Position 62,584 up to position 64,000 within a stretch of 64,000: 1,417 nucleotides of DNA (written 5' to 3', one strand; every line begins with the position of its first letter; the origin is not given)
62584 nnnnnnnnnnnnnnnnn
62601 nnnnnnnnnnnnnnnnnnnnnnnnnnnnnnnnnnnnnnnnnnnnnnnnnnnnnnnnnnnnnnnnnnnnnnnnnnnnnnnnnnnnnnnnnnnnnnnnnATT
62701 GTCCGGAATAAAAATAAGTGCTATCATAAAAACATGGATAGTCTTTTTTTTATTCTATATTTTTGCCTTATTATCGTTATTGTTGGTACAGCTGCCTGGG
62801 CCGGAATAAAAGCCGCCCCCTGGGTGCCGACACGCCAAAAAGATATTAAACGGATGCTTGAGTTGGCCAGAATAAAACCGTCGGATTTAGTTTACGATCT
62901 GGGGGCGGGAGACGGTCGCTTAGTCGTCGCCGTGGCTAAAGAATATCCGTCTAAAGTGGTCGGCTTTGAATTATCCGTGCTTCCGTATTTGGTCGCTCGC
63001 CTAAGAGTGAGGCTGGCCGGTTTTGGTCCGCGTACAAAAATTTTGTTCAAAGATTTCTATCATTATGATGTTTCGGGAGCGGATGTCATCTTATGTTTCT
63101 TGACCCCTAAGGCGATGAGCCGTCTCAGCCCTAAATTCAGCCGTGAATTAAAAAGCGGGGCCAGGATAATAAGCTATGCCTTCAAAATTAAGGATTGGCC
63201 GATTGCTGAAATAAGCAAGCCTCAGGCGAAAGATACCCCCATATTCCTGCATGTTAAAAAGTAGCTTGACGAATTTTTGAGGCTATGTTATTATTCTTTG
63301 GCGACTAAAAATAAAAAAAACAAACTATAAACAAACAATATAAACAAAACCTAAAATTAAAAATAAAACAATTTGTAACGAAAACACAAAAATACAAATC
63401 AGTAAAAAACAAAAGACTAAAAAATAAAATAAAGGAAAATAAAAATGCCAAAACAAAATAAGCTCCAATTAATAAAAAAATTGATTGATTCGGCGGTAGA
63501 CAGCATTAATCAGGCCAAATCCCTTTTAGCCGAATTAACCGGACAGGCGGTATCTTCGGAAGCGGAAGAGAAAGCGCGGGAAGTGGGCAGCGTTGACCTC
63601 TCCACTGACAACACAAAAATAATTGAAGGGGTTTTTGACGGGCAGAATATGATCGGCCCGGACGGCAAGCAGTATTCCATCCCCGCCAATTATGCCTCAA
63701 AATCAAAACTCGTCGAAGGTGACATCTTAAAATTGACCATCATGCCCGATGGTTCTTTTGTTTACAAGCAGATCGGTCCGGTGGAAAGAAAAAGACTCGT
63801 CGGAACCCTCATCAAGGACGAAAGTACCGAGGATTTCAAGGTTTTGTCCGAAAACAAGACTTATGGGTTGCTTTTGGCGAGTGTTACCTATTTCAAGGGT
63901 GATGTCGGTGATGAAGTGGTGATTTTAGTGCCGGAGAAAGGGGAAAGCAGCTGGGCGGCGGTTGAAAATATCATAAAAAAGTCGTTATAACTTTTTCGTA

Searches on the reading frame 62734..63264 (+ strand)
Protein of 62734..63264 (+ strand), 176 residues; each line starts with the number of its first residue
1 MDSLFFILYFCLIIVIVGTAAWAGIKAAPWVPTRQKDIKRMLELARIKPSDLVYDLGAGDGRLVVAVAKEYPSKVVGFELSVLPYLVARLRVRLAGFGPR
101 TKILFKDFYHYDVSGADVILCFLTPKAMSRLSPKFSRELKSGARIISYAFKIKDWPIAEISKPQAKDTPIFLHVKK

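Call 3: search_protein_families(library=pfam, proteins=[window:62734-63264:+], max_evalue=1)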
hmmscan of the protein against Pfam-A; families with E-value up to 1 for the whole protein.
window:62734-63264:+ (176 aa): 14 families
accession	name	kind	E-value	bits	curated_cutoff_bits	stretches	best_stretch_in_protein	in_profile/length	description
PF02353.26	CMAS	-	6.2e-06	26.2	27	1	35-110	48-123/273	Mycolic acid cyclopropane synthetase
PF13649.12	Methyltransf_25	-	4.7e-05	24.4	27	1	53-140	1-94/97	Methyltransferase domain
PF00398.26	RrnaAD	-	5.4e-05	22.9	24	1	35-114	16-91/263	Ribosomal RNA adenine dimethylase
PF08123.19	DOT1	-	8.6e-05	22.6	23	1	37-89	30-83/205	Histone methylation protein DOT1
PF06325.19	PrmA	-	0.00043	20.3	22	1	46-146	158-257/296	Ribosomal protein L11 methyltransferase (PrmA)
PF00891.24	Methyltransf_2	-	0.0013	18.6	22.3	1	39-120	52-132/210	O-methyltransferase domain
PF13847.12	Methyltransf_31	-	0.0023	18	27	1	50-160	4-122/145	Methyltransferase domain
PF24675.1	NpmA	-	0.029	14.1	60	1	48-74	22-48/214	16S rRNA (adenine(1408)-N(1))-methyltransferase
PF08242.18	Methyltransf_12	-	0.055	14.6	30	1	55-123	2-73/98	Methyltransferase domain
PF05175.20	MTS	-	0.081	13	23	1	49-119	31-102/170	Methyltransferase small domain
PF09038.16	53-BP1_Tudor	-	0.13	12.7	22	1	93-125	26-57/122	Tumour suppressor p53-binding protein-1 Tudor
PF08241.18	Methyltransf_11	-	0.2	12.8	21.2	1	55-124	2-69/95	Methyltransferase domain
PF13489.12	Methyltransf_23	-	0.26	11.5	27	1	45-82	18-54/164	Methyltransferase domain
PF02390.23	Methyltransf_4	-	0.26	11.2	24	1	52-80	4-33/173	Putative methyltransferase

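Call 82: search_protein_families(library=padloc, proteins=[window:62734-63261:+], max_evalue=0.01)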
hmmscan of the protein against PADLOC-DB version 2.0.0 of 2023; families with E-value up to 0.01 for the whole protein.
window:62734-63261:+ (176 aa): 2 families
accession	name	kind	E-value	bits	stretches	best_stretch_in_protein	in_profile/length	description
PDLC04134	mad2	-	7.5e-15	52.7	1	23-149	265-396/492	mads_2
PDLC03222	MTase_II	-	2.1e-05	21.3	1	40-123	144-229/602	Type II methyltransferase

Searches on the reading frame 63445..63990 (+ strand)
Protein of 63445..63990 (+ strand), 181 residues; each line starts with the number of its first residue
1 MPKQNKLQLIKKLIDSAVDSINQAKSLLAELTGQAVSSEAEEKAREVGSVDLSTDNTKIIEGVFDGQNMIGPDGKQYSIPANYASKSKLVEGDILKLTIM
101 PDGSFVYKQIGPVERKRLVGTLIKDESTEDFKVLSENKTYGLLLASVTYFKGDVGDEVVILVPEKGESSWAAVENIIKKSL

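Call 3: search_protein_families(library=pfam, proteins=[window:63445-63990:+], max_evalue=1)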
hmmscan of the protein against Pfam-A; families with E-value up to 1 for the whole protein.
window:63445-63990:+ (181 aa): 1 family
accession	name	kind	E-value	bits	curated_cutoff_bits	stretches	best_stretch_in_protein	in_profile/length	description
PF04014.23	MazE_antitoxin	-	0.0086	16.5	24.7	1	78-105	11-38/48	Antidote-toxin recognition MazE, bacterial antitoxin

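Call 72: search_solved_structures(query=A5, max_evalue=10, show_alignments=2)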
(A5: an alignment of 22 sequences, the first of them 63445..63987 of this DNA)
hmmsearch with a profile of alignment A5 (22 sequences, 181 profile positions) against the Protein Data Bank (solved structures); distinct sequences matched with E-value up to 10: 9.
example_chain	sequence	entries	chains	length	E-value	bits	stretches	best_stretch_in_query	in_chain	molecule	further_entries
7ups_A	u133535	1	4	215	0.2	14.5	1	9-96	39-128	DotY (Lpg0294)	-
6sz9_E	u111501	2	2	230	0.24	14.2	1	9-96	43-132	DotY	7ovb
6ywe_F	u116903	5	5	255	0.74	12.7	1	55-98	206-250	uL6m | 60S ribosomal protein L6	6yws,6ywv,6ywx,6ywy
1r9c_A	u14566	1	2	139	1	12.2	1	54-80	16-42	glutathione transferase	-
3qz3_A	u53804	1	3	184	1.1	12.1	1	15-76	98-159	Ferritin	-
2zbi_A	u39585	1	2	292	1.4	11.7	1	12-82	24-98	Flagellin homolog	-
3k8w_A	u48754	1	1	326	1.7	11.5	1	11-82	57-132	Flagellin homolog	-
2wpr_A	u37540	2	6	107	4.1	10.2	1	5-51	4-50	TRIMERIC AUTOTRANSPORTER ADHESIN FRAGMENT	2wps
3wpo_A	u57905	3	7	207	7.6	9.4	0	5-60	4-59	Trimeric autotransporter adhesin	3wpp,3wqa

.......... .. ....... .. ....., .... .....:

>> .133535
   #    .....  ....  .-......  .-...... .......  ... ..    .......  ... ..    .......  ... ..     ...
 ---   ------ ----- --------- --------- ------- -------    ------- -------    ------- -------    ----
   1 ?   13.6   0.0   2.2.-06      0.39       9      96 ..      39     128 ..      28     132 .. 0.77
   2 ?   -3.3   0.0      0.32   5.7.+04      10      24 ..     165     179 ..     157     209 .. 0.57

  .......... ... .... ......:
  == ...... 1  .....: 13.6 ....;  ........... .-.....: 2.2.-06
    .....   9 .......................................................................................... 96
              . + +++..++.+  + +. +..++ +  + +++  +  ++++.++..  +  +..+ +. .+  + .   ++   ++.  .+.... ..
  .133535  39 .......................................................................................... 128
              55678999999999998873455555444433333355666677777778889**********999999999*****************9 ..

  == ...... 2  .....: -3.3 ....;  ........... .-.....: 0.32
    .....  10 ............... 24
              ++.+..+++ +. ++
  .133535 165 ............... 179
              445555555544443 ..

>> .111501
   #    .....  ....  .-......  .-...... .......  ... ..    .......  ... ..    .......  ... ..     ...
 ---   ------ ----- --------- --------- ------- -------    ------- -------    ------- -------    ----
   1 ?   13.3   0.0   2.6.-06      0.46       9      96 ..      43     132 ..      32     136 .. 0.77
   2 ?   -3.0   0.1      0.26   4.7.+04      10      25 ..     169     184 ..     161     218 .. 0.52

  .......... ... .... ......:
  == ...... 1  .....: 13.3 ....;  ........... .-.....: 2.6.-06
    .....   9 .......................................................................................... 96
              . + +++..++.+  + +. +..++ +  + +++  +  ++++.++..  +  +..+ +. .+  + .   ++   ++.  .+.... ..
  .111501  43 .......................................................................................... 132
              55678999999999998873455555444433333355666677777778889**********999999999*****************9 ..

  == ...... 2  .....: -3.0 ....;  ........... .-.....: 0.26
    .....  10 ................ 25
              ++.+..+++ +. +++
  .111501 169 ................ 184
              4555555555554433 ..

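Call 82: search_protein_families(library=padloc, proteins=[window:63445-63987:+], max_evalue=0.01)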
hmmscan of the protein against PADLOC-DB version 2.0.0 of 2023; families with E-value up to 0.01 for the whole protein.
window:63445-63987:+ (181 aa): 0 families

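Call 87: search_protein_families(library=pfam, alignment_id=A5, max_evalue=0.05)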
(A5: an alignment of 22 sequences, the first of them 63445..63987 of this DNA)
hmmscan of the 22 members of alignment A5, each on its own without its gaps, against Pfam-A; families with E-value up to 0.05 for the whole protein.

A. member 1, window:63445-63987:+ (181 aa): 1 family
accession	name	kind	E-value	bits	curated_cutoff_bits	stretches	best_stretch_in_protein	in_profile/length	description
PF04014.23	MazE_antitoxin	-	0.0086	16.5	24.7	0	78-105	11-38/48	Antidote-toxin recognition MazE, bacterial antitoxin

B. families by the number of members that match (of 22 scanned): 6 families
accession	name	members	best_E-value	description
PF04014.23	MazE_antitoxin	3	0.0086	Antidote-toxin recognition MazE, bacterial antitoxin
PF18141.7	UPF1_1B_dom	2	0.0061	RNA helicase UPF1, 1B domain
PF22483.2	Mu-transpos_C_2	2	0.0094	Mu transposase, C-terminal domain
PF02637.23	GatB_Yqey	2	0.023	GatB domain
PF04740.18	LXG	1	0.014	LXG domain of WXG superfamily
PF07076.17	DUF1344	1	0.016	Protein of unknown function (DUF1344)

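Call 97: find_homologous_proteins(query=A5, max_evalue=0.001)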
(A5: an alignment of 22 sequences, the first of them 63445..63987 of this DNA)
Query A5 (22 sequences) (181 aa, profile of the alignment): 8000 proteins with E <= 0.001 among 8000 candidates; the best 120 are listed.
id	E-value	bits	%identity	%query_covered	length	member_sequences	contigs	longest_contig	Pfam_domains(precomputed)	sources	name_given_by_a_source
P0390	1.2e-79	284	57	99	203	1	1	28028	-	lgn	-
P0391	2.8e-79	283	58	97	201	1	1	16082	-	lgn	-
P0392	3.1e-79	283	56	99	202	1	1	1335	-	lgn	-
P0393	3.6e-79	283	56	97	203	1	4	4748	-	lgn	-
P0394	3.6e-79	283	60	99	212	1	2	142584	-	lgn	-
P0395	3.8e-79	283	60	99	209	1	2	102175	-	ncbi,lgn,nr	ncbi:MAG: hypothetical protein M1383_03595 [Patescibacteria group bacterium]|nr:hypothetical protein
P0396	4.0e-79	282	57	99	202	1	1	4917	-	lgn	-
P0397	4.0e-79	282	53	99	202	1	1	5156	-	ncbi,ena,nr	ncbi:MAG TPA: hypothetical protein VEC17_02260 [Candidatus Binatia bacterium]|nr:hypothetical protei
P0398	4.1e-79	282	53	99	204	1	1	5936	-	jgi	-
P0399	4.5e-79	282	56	98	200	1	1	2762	-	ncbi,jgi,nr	ncbi:MAG TPA: hypothetical protein VGQ87_01020 [Patescibacteria group bacterium]|jgi:hypothetical pr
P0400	7.3e-79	282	58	99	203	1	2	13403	-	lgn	-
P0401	8.7e-79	281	56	99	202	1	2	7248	-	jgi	jgi:bifunctional DNA-binding transcriptional regulator/antitoxin component of YhaV-PrlF toxin-antito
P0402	8.8e-79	281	58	96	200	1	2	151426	-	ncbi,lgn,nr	ncbi:MAG: hypothetical protein HYV13_00430 [Candidatus Doudnabacteria bacterium]|nr:hypothetical pro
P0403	8.8e-79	281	57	99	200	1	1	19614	-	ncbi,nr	ncbi:MAG: hypothetical protein HY395_01415 [Candidatus Doudnabacteria bacterium]|nr:hypothetical pro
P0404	9.2e-79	281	56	99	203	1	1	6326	-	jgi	jgi:hypothetical protein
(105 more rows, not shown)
